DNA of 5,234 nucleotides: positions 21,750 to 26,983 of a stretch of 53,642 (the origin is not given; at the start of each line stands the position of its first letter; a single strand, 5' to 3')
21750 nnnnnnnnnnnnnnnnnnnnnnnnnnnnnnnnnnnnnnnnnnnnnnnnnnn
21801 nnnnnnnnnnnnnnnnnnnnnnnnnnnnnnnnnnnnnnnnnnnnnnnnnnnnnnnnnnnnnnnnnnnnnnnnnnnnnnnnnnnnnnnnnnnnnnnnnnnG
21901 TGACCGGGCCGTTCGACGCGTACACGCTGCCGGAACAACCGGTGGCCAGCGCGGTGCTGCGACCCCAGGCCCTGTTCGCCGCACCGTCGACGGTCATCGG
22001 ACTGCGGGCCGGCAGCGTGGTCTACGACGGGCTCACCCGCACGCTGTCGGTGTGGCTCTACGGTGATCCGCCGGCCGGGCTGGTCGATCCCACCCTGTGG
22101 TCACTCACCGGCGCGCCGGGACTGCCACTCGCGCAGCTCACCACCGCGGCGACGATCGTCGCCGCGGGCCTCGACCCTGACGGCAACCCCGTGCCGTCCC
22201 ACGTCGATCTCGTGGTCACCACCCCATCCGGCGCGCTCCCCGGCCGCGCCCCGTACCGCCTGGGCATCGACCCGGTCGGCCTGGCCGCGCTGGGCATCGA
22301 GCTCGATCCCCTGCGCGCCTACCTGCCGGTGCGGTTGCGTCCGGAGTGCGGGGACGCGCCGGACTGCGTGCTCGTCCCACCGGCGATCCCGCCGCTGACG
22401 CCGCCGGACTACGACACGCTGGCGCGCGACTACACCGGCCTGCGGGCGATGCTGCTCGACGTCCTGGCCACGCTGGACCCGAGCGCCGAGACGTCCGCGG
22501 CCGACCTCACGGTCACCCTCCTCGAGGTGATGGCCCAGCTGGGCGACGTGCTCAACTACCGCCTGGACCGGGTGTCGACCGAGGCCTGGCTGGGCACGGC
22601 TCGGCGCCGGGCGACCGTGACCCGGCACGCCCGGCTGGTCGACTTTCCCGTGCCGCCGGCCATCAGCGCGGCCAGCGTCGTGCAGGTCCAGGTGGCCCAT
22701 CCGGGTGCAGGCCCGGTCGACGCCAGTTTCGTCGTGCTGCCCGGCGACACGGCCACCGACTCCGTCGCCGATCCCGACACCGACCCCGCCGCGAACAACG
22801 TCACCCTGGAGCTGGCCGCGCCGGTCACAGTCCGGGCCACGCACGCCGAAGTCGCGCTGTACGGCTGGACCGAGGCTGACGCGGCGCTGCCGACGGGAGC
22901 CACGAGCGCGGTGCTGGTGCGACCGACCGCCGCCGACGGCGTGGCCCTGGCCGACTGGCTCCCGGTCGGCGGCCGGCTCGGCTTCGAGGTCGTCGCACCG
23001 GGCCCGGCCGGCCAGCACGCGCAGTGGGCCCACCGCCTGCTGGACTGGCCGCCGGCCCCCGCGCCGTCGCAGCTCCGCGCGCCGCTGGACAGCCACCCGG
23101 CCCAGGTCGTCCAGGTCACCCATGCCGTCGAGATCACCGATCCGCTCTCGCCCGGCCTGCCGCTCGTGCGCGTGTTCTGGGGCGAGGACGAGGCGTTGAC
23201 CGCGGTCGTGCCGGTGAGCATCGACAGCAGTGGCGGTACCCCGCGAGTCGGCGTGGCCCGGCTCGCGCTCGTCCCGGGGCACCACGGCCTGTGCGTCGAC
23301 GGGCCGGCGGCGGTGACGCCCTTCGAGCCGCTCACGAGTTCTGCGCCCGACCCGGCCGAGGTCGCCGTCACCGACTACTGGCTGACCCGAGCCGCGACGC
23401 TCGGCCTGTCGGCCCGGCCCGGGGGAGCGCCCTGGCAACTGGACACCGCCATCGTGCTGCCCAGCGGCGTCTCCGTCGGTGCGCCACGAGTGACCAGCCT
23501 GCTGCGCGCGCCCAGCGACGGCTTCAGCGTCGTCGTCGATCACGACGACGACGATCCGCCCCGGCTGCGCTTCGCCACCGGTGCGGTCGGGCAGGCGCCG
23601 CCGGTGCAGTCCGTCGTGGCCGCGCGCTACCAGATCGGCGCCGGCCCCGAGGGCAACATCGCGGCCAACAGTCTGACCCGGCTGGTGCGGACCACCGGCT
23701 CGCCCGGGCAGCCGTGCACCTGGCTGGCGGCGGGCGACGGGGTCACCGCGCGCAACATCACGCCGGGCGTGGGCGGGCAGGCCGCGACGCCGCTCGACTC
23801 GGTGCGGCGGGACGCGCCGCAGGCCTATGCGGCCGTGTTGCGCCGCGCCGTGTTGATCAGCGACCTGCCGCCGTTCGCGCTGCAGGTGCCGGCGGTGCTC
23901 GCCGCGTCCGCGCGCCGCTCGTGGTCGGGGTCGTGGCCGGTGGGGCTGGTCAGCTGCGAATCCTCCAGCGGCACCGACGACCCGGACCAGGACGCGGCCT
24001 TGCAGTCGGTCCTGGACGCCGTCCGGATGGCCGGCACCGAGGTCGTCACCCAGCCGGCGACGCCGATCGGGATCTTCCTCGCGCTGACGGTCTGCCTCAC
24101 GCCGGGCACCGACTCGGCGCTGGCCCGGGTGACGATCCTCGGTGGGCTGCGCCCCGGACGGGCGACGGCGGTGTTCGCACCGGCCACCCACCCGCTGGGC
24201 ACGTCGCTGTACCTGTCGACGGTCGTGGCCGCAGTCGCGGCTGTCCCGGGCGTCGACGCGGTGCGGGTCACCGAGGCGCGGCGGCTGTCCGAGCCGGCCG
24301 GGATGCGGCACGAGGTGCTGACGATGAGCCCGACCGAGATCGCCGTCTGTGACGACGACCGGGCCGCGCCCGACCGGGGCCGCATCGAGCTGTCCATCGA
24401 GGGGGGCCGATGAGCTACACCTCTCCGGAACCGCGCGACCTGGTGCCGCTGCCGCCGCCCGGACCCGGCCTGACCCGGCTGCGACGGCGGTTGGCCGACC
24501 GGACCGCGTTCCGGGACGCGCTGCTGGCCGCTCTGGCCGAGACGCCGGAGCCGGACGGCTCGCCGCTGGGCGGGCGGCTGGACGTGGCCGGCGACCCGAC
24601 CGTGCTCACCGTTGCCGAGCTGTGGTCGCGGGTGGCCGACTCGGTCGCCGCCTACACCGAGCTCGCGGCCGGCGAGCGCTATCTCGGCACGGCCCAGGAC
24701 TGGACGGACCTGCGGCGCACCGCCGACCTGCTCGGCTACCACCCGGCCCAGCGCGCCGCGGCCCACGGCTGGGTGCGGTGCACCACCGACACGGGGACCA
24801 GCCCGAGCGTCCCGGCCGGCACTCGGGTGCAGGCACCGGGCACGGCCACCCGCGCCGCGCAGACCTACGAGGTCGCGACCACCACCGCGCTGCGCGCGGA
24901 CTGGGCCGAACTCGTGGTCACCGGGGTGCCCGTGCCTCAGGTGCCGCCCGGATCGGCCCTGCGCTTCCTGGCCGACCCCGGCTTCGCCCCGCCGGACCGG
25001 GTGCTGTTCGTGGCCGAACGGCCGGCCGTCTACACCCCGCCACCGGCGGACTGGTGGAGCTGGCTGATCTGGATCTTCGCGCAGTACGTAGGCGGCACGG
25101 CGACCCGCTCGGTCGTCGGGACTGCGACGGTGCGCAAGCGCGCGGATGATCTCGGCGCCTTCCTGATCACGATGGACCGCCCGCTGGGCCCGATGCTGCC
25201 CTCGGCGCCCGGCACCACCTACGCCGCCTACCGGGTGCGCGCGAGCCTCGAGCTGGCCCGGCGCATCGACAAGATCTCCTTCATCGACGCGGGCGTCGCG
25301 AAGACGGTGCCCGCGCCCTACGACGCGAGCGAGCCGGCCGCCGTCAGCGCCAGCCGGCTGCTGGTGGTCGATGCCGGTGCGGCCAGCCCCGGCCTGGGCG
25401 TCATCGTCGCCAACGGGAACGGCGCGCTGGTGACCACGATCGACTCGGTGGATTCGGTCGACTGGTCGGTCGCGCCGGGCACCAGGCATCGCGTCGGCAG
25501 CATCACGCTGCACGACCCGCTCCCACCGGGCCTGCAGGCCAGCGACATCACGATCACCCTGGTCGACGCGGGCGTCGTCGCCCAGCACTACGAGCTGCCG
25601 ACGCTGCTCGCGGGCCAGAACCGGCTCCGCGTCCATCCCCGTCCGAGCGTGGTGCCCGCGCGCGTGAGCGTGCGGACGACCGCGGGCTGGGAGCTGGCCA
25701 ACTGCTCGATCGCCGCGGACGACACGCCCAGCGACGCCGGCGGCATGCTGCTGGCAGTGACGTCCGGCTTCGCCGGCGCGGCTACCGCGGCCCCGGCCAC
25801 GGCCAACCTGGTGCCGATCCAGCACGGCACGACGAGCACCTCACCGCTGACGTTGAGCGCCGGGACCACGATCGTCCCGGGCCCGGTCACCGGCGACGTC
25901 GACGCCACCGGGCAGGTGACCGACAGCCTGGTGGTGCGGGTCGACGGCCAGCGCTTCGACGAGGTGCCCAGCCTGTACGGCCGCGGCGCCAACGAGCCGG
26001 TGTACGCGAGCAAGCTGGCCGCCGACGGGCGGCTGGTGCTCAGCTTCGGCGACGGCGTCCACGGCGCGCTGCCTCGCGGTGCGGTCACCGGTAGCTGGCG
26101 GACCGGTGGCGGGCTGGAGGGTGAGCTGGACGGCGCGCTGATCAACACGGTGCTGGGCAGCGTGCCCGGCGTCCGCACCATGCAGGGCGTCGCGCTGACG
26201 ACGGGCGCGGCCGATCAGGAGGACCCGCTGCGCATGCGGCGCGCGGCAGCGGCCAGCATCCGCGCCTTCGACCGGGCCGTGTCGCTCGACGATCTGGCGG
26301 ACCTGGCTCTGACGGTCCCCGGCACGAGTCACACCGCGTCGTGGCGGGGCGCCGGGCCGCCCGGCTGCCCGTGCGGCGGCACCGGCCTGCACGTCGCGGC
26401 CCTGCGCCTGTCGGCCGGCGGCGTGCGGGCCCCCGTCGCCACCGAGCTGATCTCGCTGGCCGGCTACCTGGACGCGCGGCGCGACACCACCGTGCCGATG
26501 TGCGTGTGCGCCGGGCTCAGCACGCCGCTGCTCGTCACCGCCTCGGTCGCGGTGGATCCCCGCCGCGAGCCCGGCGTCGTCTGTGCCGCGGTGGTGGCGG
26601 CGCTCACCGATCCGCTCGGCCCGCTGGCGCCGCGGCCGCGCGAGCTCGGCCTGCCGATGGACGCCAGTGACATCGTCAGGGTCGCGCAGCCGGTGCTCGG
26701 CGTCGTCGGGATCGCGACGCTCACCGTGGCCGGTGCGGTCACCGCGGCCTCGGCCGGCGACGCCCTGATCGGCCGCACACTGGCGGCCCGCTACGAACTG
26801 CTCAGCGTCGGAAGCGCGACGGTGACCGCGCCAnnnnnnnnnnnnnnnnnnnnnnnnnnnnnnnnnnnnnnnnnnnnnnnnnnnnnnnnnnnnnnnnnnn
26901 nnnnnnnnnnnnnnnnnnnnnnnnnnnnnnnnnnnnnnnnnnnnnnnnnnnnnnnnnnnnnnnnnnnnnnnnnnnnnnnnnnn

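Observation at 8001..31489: Complete extracellular contractile injection system (eCIS / phage-tail-like) locus with its own regulator and toxin candidate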

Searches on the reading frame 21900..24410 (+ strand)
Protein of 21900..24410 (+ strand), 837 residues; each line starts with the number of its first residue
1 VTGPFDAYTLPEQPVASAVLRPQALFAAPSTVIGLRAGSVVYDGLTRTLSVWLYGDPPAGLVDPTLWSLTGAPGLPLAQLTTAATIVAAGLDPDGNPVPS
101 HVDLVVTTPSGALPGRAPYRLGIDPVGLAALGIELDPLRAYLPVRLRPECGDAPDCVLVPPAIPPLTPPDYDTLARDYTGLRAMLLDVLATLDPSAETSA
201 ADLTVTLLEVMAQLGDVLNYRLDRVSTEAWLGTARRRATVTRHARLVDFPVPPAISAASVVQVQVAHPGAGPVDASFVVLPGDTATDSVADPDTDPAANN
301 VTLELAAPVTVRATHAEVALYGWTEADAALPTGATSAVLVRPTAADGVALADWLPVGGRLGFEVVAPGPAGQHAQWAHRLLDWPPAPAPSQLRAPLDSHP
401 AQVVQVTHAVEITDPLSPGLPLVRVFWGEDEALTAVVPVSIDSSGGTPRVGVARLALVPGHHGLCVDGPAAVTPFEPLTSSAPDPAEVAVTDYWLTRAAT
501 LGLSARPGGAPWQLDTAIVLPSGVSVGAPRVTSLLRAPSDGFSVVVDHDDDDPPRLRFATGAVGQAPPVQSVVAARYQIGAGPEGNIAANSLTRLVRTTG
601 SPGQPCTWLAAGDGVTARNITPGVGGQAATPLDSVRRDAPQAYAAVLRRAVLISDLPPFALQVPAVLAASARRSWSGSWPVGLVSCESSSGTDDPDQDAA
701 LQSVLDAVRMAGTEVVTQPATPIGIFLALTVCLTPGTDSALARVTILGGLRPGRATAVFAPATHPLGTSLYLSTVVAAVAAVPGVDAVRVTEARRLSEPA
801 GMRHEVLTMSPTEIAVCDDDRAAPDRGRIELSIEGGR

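Call 8: search_protein_families(library=pfam, proteins=[window:21900-24410:+], max_evalue=0.01)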
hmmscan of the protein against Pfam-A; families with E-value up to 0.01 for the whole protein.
window:21900-24410:+ (837 aa): 0 families

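Call 18: search_protein_families(library=ncbifam, proteins=[window:21900-24410:+], max_evalue=0.01)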
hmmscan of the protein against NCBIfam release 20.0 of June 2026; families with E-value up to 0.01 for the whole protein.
window:21900-24410:+ (837 aa): 1 family
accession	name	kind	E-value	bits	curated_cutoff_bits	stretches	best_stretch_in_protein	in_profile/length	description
TIGR02243.1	TIGR02243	equivalog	3.7e-31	108.4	155.8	2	555-791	418-656/659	putative baseplate assembly protein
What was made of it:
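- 21900..24413 (+): Baseplate-J/gp6-like wedge protein, paralogue 1 (837 aa). TIGR02243 E = 3.7e-31 (call 18).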

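Call 27: search_solved_structures(query=window:21900-24410:+, max_evalue=0.01)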
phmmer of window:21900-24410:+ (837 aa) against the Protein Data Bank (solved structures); distinct sequences matched with E-value up to 0.01: 0.

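Call 43: find_related_loci(query=A1, collection=genome_contigs, flank=10000)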
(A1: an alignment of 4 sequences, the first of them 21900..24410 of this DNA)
Query A1 (837 aa) in genome_contigs; peptide patterns used: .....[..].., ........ (x = any residue, [..] = any of these).
599 stretches matched a pattern (row limit reached: there are more); 13 encode a relative of the query (tblastn E <= 1e-3); 12 distinct loci.
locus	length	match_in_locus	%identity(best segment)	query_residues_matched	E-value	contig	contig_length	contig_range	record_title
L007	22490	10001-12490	69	5-837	0e+0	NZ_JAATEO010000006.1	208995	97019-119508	Micromonospora thermarum strain HSS6-12 6, whole genome shotgun sequence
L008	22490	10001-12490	70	5-837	0e+0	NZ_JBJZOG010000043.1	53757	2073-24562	Micromonospora sp. MS34 DE48_Assembly_BV-BRC_contig_43, whole genome shotgun sequence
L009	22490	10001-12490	70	5-837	0e+0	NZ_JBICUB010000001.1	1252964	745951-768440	Micromonospora sp. NPDC048930 NPDC048930_415_A8.ctg-0001, whole genome shotgun sequence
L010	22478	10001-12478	69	5-837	0e+0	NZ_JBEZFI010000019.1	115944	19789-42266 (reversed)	Micromonospora sp. NPDC048999 NPDC048999_31_H11.ctg-0019, whole genome shotgun sequence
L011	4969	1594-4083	67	5-837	0e+0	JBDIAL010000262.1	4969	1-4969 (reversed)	MAG: Nostocoides sp. isolate AS-MESO-OLR.373 NODE_65614_length_4969_cov_7.916190, whole genome shotgun sequence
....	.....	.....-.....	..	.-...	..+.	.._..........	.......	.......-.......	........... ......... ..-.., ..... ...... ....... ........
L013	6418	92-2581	66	5-837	0e+0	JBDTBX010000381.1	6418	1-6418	MAG: Nostocoides sp. isolate cluster2_bin.142 k127_4231409, whole genome shotgun sequence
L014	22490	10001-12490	66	5-837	0e+0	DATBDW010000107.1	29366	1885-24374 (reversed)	MAG TPA_asm: Actinomycetes bacterium isolate SMAG_U5821 k141_4679362, whole genome shotgun sequence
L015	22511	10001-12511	66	2-837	0e+0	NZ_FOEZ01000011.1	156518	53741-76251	Arthrobacter sp. OV608, whole genome shotgun sequence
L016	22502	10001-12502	65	1-837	0e+0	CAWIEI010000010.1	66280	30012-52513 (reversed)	MAG: uncultured Actinomycetota bacterium isolate MFD05442.bin.3.528 genome assembly, contig: contig_21636, whole genome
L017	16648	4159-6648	70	5-837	0e+0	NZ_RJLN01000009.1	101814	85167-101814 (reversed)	Micromonospora solifontis strain PPF5-17 9, whole genome shotgun sequence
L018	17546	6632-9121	69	5-837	0e+0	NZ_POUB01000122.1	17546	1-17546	Micromonospora deserti strain 13K206 NODE_122_length_17546_cov_33.3415, whole genome shotgun sequence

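Call 50: search_solved_structures(query=A1, max_evalue=1)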
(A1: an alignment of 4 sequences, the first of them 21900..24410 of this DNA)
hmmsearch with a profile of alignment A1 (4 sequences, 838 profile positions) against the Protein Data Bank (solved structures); distinct sequences matched with E-value up to 1: 0.

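Call 68: search_protein_families(library=phrogs, proteins=[window:21900-24410:+], max_evalue=0.1)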
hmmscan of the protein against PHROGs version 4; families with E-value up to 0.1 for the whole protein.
window:21900-24410:+ (837 aa): 2 families
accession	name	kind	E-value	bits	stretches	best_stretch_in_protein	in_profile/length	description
phrog_219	-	tail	5.2e-08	32.9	1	548-652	220-315/598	baseplate wedge subunit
phrog_10646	-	tail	5.4e-05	22.3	1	176-263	31-120/1142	baseplate wedge subunit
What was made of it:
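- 21900..24413 (+): PHROG 219 E = 5e-8 (call 68).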

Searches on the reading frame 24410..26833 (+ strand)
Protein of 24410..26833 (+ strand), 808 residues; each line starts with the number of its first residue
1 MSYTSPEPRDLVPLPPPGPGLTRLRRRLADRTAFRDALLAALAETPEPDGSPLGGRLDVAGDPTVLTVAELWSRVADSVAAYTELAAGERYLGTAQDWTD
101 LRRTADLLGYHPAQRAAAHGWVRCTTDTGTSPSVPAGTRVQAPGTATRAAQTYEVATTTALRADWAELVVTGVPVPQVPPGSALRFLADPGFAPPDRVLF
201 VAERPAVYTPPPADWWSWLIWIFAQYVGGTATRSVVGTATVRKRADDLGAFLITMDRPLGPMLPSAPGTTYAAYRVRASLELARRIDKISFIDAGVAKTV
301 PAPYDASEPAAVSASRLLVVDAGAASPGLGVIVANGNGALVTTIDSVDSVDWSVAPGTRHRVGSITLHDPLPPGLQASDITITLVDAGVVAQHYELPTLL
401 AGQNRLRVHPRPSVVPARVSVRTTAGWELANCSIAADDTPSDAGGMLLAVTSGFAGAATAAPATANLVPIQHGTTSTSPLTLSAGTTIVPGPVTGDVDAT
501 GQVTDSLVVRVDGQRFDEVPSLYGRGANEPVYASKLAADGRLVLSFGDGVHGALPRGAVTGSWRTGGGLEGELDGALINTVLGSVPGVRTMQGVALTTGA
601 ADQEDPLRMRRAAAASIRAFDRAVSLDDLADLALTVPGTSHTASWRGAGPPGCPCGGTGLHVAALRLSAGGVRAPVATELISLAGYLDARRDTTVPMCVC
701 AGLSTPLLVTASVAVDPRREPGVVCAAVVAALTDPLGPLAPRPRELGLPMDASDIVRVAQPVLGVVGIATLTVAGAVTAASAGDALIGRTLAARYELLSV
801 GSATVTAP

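Call 8: search_protein_families(library=pfam, proteins=[window:24410-26833:+], max_evalue=0.01)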
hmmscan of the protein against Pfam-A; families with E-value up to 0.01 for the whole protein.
window:24410-26833:+ (808 aa): 0 families

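Call 18: search_protein_families(library=ncbifam, proteins=[window:24410-26833:+], max_evalue=0.01)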
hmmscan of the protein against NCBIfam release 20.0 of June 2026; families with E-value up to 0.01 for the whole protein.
window:24410-26833:+ (808 aa): 1 family
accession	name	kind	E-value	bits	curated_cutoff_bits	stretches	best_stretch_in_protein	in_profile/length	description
TIGR02243.1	TIGR02243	equivalog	4.9e-18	65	155.8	2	446-772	320-657/659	putative baseplate assembly protein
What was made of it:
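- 24410..26836 (+): Baseplate-J/gp6-like wedge protein, paralogue 2 (808 aa; Cis11-like). TIGR02243 E = 4.9e-18 (call 18).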

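Call 28: search_solved_structures(query=window:24410-26833:+, max_evalue=0.01)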
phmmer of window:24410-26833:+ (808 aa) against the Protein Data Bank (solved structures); distinct sequences matched with E-value up to 0.01: 0.

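Call 51: search_solved_structures(query=A4, max_evalue=1)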
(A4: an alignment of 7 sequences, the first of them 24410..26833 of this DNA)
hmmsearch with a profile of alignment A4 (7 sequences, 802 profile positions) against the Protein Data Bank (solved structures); distinct sequences matched with E-value up to 1: 3.
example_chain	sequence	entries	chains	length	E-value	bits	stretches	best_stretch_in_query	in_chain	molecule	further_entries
9gtp_1K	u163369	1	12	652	7.9e-08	33.9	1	542-765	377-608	Baseplate protein J-like domain-containing protein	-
9g8s_C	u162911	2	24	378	0.092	13.8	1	531-610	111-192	Baseplate J family protein | gp65 - Triplex 1a protein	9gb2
3tqh_A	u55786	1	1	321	0.13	13.3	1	267-345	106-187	Quinone oxidoreductase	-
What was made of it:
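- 24410..26836 (+): The profile hits the CIS-Sc Baseplate J-like protein 9gtp_1K, E = 8e-8 (call 51).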

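Call 68: search_protein_families(library=phrogs, proteins=[window:24410-26833:+], max_evalue=0.1)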
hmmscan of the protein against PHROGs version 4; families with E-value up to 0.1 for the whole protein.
window:24410-26833:+ (808 aa): 1 family
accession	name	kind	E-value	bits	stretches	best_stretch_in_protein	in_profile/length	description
phrog_219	-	tail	3.4e-06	26.9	1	504-630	181-320/598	baseplate wedge subunit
